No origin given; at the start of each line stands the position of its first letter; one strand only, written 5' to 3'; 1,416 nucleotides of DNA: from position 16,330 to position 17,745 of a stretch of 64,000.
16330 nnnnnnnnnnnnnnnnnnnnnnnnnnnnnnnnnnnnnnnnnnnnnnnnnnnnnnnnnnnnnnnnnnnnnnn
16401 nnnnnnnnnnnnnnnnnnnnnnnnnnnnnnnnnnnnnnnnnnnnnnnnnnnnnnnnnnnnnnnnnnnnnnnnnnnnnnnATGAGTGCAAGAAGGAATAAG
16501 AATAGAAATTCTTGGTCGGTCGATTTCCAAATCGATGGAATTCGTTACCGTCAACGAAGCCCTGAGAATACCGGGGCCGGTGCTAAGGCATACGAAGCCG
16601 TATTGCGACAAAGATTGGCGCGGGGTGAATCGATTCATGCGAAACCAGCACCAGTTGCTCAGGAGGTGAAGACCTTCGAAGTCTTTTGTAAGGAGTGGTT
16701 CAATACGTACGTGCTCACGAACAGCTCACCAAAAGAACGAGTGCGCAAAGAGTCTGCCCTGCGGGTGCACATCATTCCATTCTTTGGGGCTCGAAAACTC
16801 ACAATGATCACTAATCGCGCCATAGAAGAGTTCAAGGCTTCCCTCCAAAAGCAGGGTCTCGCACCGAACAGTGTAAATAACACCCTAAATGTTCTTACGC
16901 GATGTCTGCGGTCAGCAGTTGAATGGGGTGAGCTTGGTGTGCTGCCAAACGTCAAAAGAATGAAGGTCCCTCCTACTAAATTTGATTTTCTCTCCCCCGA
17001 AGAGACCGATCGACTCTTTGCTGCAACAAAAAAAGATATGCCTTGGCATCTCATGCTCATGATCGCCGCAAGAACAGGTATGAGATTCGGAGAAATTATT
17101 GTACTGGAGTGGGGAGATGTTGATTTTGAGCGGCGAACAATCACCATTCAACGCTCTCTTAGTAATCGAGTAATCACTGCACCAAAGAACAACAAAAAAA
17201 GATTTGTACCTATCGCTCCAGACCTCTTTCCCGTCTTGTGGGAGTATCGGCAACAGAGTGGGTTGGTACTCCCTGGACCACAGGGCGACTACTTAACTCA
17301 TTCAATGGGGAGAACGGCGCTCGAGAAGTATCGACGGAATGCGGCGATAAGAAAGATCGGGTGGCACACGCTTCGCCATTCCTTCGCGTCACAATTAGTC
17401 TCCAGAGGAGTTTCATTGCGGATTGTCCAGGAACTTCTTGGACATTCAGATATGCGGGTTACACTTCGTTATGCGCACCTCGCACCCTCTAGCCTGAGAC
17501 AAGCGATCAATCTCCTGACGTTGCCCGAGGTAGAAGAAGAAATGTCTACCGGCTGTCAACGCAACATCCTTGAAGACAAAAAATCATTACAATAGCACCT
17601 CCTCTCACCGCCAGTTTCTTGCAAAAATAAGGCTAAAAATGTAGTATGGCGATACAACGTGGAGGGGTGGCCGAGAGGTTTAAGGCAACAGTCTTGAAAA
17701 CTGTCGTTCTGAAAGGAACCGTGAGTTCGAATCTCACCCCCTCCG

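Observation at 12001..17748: Integrative element abutting tRNA-Ser(TGA): Prim-Pol/P4-type primase, excisionase and tyrosine integrase, with the integrase on the 5' side of an intact tRNA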

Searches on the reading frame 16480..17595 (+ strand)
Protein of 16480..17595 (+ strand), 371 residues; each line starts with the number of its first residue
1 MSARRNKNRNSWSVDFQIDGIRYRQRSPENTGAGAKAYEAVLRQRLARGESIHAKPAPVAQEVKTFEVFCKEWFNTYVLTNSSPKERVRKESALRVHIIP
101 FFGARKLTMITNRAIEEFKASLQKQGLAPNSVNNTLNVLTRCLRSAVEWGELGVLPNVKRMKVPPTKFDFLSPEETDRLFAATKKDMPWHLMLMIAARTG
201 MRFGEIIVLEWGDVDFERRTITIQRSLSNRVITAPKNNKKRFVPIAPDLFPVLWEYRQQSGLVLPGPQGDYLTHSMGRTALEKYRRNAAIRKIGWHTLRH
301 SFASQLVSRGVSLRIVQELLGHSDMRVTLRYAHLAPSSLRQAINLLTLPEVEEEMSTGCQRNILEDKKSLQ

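Call 6: search_protein_families(library=pfam, proteins=[window:16480-17595:+], max_evalue=0.01)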
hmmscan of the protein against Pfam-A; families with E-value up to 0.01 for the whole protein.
window:16480-17595:+ (371 aa): 3 families
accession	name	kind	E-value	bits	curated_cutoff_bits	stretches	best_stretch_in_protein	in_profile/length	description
PF00589.27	Phage_integrase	-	5.4e-31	108.1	27.1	1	170-336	2-170/172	Phage integrase family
PF14659.12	Phage_int_SAM_3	-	1.5e-09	38.3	22.6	1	65-119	1-54/58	Phage integrase, N-terminal SAM-like domain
PF13102.12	Phage_int_SAM_5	-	0.00025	21.8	22.3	1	69-149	5-85/98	Phage integrase SAM-like domain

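Call 9: find_encoding_contigs(protein=window:16480-17595:+, flank=10000, max_places=10)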
Protein window:16480-17595:+ (371 aa): 5 contigs read that carry it; 3 places shown.
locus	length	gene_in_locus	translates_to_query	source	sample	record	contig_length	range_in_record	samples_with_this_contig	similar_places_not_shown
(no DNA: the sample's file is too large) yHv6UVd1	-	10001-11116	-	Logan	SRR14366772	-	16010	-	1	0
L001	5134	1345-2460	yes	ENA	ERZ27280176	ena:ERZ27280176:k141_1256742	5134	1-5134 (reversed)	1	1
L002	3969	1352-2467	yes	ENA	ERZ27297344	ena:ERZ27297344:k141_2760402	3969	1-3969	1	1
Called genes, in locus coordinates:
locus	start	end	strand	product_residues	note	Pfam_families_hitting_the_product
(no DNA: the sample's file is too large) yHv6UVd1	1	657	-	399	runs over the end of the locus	-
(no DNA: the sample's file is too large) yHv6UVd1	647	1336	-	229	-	-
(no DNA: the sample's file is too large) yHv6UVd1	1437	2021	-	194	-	-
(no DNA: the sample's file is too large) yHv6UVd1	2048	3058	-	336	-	-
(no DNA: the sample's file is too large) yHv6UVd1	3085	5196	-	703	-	PF00089:Trypsin, PF13365:Trypsin_2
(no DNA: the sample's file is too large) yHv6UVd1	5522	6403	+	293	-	-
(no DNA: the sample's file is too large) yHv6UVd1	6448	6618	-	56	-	-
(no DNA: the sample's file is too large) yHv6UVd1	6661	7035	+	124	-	-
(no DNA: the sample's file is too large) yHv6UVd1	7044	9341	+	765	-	PF09250:Prim-Pol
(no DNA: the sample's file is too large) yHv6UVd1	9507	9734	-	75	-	-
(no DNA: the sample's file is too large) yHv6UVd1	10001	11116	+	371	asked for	PF14659:Phage_int_SAM_3, PF00589:Phage_integrase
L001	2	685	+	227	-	?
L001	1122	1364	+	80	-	PF12728:HTH_17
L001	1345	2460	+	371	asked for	PF14659:Phage_int_SAM_3, PF00589:Phage_integrase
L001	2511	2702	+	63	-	-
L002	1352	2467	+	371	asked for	PF14659:Phage_int_SAM_3, PF00589:Phage_integrase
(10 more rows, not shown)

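Call 20: find_homologous_proteins(query=window:16480-17595:+, max_evalue=1e-20)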
Query window:16480-17595:+ (371 aa): 1157 proteins with E <= 1e-20 among 8000 candidates; the best 120 are listed.
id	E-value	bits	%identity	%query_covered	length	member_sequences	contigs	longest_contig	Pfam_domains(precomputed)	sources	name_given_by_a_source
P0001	5.3e-247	836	100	100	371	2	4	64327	PF14659.13,PF00589.28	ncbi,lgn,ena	-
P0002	2.0e-134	466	60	98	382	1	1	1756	PF14659.13,PF13102.13,PF00589.28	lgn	-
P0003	1.5e-108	381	48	95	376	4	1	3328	PF14659.13,PF00589.28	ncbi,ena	-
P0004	1.1e-105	372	50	99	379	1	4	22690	PF14659.13,PF00589.28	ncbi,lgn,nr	ncbi:MAG: site-specific integrase [Ignavibacteriae bacterium]|nr:site-specific integrase [Ignavibact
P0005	6.8e-105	369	48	93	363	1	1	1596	PF14659.13,PF00589.28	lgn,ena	-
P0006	1.6e-103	365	49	95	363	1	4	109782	PF14659.13,PF00589.28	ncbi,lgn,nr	ncbi:MAG: site-specific integrase [Ignavibacteriae bacterium]|nr:site-specific integrase [Ignavibact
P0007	1.6e-103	364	49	96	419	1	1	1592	PF14659.13,PF00589.28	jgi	jgi:integrase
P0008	3.3e-103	363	49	95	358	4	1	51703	PF14659.13,PF00589.28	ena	-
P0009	1.1e-101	358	47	95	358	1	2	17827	PF14659.13,PF00589.28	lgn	-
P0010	1.1e-101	358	45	95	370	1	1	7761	PF14659.13,PF00589.28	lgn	-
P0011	1.2e-101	358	49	96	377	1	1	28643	PF14659.13,PF00589.28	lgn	-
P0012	2.1e-101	357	47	98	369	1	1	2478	PF14659.13,PF22022.3,PF00589.28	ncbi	-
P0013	3.0e-101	357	48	95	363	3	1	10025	PF14659.13,PF00589.28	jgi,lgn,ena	-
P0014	4.7e-101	356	49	92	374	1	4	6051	PF14659.13,PF00589.28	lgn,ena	-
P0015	9.0e-101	355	49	93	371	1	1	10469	PF14659.13,PF00589.28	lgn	-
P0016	1.2e-100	355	49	97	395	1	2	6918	PF14659.13,PF00589.28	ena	-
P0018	2.3e-98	348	49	97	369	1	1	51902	PF14659.13,PF00589.28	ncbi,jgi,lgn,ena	ncbi:MAG: site-specific integrase [Patescibacteria group bacterium]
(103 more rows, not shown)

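Call 22: find_related_loci(query=A1, collection=metagenome_contigs, flank=6000)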
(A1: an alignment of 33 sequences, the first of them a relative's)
Query A1 (371 aa) in metagenome_contigs; peptide patterns used: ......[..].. (x = any residue, [..] = any of these).
600 stretches matched a pattern (row limit reached: there are more); 573 encode a relative of the query (tblastn E <= 1e-3); the best 80 are kept; 80 distinct loci.
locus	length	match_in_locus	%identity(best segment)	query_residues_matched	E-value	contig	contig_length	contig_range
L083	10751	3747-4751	42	9-346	1e-92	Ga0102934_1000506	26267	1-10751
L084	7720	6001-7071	40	7-369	7e-92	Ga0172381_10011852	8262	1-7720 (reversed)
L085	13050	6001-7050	41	1-350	3e-91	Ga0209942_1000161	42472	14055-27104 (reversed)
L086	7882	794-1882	41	7-367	4e-91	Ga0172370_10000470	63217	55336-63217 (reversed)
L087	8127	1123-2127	45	9-347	6e-91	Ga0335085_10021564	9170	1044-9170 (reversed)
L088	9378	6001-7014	40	7-346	1e-87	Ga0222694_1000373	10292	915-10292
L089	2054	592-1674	42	9-366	4e-91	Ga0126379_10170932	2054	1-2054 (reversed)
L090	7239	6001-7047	42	7-360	2e-87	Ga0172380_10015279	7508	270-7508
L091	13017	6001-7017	41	7-351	4e-87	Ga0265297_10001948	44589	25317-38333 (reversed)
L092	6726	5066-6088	42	1-346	4e-87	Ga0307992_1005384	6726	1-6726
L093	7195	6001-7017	44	1-346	4e-87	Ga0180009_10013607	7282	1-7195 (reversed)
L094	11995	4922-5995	43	1-364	5e-86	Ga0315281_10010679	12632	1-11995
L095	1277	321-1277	44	7-331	1e-92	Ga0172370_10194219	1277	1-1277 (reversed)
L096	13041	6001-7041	41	7-357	2e-85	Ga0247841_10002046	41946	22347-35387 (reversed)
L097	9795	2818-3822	43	7-346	1e-84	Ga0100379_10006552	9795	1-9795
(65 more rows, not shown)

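Call 40: search_protein_families(library=phrogs, proteins=[window:16480-17595:+], max_evalue=0.001)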
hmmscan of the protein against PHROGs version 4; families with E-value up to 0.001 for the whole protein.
window:16480-17595:+ (371 aa): 7 families
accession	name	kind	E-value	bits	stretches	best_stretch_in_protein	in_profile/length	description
phrog_1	-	integration and excision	4.7e-68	231.9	1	6-348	118-450/611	integrase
phrog_216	-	integration and excision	2.9e-37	129.4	1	160-348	45-238/301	integrase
phrog_7269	-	integration and excision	1.5e-12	48.3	1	280-348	16-83/89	integrase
phrog_7685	-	integration and excision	2.2e-12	48.1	1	237-346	125-235/240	integrase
phrog_35951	-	unknown function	3.3e-07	31.7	1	286-339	14-67/97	-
phrog_23271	-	unknown function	8.6e-06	26.6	1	292-332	8-48/67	-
phrog_37709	-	unknown function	6.2e-05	24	1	137-223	26-111/116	-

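Call 53: find_related_loci(query=A1, collection=viral_contigs, flank=3000)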
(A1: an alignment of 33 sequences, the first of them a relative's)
Query A1 (371 aa) in viral_contigs; peptide patterns used: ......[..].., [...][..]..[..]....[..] (x = any residue, [..] = any of these).
427 stretches matched a pattern; 370 encode a relative of the query (tblastn E <= 1e-3); the best 80 are kept; 80 distinct loci.
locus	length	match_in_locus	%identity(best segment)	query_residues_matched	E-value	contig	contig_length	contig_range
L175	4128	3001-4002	40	7-346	1e-80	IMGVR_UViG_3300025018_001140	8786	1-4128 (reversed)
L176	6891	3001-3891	41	66-362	2e-70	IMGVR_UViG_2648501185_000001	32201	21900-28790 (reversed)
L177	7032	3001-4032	38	1-349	2e-70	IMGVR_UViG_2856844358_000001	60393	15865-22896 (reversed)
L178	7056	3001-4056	38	1-346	5e-67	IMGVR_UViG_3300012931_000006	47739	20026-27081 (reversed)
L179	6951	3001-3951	38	30-349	9e-63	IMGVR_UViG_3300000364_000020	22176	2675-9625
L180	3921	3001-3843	41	65-346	3e-59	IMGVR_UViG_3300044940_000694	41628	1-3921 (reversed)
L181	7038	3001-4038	36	1-349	2e-56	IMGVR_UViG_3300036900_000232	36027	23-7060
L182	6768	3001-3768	40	90-346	7e-56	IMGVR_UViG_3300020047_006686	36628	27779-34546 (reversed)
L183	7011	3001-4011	34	10-349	2e-54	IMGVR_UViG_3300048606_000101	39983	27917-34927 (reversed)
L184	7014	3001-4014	41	7-346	8e-85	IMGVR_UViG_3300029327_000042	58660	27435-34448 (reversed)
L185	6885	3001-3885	35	66-356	6e-50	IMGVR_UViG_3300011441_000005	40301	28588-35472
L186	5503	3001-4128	33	4-349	1e-49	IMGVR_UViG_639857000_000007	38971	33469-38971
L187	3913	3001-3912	35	4-305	8e-48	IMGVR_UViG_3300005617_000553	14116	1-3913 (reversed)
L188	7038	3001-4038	35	1-346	2e-46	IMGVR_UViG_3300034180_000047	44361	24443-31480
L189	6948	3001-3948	32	22-346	2e-45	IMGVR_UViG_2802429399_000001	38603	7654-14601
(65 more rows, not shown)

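Call 57: search_protein_families(library=ncbifam, proteins=[window:16480-17595:+], max_evalue=0.001)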
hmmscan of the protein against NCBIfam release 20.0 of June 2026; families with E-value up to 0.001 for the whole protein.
window:16480-17595:+ (371 aa): 11 families
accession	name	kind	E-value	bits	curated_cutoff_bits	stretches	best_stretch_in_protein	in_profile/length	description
NF040815.2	recomb_XerA_Arch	equivalog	8.3e-35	120.6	220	1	102-341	31-261/263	site-specific tyrosine recombinase/integron integrase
TIGR02224.1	recomb_XerC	equivalog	2.4e-27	96.1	335.15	1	105-342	39-285/295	tyrosine recombinase XerC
TIGR02225.1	recomb_XerD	equivalog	2.4e-26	92.7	329.6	1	106-343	37-283/290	site-specific tyrosine recombinase XerD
NF001399.0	PRK00283.1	subfamily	3.4e-25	88.9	279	1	106-343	47-292/300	tyrosine recombinase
TIGR02249.1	integrase_gron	subfamily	3.9e-23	82.3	265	2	274-334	239-300/315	integron integrase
NF002331.0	PRK01287.1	subfamily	9e-15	54.5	371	1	191-341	166-319/365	site-specific tyrosine recombinase XerC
NF011946.0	PRK15417.1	equivalog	4.5e-12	45.8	435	1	280-335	260-316/337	integron integrase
NF003462.0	PRK05084.1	equivalog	2.2e-11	43.1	267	1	197-346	205-356/360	tyrosine recombinase XerS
NF007371.0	PRK09871.1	subfamily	2.9e-09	36.7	222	1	191-332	30-172/198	tyrosine-type DNA invertase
NF007370.0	PRK09870.1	subfamily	7.6e-07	29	221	1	191-332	36-177/200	tyrosine-type DNA invertase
NF002685.0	PRK02436.1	equivalog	0.00039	20.3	178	0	169-240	95-165/245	site-specific tyrosine recombinase XerD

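Call 61: find_encoding_contigs(protein=P0002, flank=3000, max_places=3)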
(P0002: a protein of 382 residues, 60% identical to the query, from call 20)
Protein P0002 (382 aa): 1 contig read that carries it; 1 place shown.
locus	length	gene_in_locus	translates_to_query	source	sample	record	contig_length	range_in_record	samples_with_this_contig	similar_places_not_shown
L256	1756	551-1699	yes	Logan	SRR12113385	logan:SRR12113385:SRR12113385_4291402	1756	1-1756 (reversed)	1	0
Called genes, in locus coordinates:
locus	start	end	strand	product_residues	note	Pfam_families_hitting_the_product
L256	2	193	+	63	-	?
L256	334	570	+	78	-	PF12728:HTH_17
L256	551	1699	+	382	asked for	PF13102:Phage_int_SAM_5 (faint), PF14659:Phage_int_SAM_3, PF00589:Phage_integrase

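Call 62: find_encoding_contigs(protein=P0018, flank=10000, max_places=3)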
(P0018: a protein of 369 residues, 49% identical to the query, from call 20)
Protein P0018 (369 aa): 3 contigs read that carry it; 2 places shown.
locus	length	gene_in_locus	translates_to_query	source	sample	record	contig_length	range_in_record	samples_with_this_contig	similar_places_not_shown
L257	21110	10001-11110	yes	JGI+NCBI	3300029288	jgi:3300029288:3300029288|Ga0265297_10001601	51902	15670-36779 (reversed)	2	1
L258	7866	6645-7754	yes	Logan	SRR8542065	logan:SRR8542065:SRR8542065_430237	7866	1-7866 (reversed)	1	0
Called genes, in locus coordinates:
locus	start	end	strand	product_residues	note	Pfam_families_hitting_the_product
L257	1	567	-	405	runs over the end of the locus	PF13439:Glyco_transf_4, PF13579:Glyco_trans_4_4 (weak), PF20706:GT4-conflict, PF00534:Glycos_transf_1, PF13692:Glyco_trans_1_4, PF13524:Glyco_trans_1_2 (weak)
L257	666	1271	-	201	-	-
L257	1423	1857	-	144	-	-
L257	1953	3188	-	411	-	PF02812:ELFV_dehydrog_N, PF00208:ELFV_dehydrog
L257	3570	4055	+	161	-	-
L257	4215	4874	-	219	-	-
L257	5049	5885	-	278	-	PF08239:SH3_3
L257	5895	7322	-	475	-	-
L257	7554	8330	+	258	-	-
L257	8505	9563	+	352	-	PF13481:AAA_25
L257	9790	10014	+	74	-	PF12728:HTH_17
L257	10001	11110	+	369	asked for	PF14659:Phage_int_SAM_3, PF00589:Phage_integrase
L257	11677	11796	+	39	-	-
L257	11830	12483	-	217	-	-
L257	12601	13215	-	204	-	-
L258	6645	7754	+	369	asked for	PF14659:Phage_int_SAM_3, PF00589:Phage_integrase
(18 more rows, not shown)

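Call 79: find_encoding_contigs(protein=P0016, flank=6000, max_places=3)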
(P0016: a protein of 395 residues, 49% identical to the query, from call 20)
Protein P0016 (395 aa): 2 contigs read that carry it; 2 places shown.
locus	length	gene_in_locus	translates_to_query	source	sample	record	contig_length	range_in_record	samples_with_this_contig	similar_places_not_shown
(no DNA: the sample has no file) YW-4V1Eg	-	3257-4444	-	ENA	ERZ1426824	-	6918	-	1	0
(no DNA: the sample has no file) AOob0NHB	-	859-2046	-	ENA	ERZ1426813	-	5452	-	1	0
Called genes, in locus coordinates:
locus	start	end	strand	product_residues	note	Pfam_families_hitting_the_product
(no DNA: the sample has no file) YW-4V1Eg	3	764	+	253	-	?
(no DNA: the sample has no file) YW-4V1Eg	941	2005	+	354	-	PF13481:AAA_25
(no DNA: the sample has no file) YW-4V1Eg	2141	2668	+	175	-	-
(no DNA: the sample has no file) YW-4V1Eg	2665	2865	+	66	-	-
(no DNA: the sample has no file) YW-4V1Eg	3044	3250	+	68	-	PF12728:HTH_17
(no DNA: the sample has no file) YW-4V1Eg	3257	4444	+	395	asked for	PF14659:Phage_int_SAM_3, PF00589:Phage_integrase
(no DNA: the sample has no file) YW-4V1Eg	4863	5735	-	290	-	-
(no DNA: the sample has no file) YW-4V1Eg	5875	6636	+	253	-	-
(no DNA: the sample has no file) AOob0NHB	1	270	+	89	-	?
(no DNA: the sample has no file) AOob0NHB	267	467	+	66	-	-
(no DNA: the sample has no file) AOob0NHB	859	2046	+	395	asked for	PF14659:Phage_int_SAM_3, PF00589:Phage_integrase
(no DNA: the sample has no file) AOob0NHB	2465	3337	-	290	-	-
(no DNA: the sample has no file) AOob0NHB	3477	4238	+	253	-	-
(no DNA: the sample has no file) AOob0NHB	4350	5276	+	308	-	PF02498:Bro-N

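Call 80: find_encoding_contigs(protein=P0004, flank=6000, max_places=3)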
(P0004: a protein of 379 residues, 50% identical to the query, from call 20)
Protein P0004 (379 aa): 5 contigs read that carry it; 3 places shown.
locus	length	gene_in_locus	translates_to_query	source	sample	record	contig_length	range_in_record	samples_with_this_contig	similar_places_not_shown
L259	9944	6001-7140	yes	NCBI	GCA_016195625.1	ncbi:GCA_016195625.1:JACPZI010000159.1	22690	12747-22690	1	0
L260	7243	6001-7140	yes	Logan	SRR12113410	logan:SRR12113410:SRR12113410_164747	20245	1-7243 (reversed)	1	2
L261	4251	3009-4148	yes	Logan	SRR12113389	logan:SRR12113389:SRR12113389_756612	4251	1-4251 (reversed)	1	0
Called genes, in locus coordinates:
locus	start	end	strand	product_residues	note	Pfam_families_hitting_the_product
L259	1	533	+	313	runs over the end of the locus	PF18746:aGPT-Pplase3, PF18724:ADDT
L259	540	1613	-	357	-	PF06114:Peptidase_M78 (weak)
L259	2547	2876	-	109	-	PF13560:HTH_31, PF01381:HTH_3, PF12844:HTH_19 (weak), PF13443:HTH_26 (weak)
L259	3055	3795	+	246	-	-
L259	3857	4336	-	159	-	-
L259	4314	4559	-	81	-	-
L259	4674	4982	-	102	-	PF25213:HVO_A0261_N (faint), PF09339:HTH_IclR (faint), PF12802:MarR_2, PF13730:HTH_36, PF13545:HTH_Crp_2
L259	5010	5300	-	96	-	PF13560:HTH_31 (weak), PF01381:HTH_3 (weak)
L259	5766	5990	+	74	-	PF12728:HTH_17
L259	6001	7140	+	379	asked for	PF14659:Phage_int_SAM_3, PF00589:Phage_integrase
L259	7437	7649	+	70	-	PF12728:HTH_17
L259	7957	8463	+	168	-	PF01936:NYN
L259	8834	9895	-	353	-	-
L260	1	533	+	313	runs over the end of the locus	PF18746:aGPT-Pplase3, PF18724:ADDT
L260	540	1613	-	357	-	PF06114:Peptidase_M78 (weak)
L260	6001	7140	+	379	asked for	PF14659:Phage_int_SAM_3, PF00589:Phage_integrase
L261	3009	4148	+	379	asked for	PF14659:Phage_int_SAM_3, PF00589:Phage_integrase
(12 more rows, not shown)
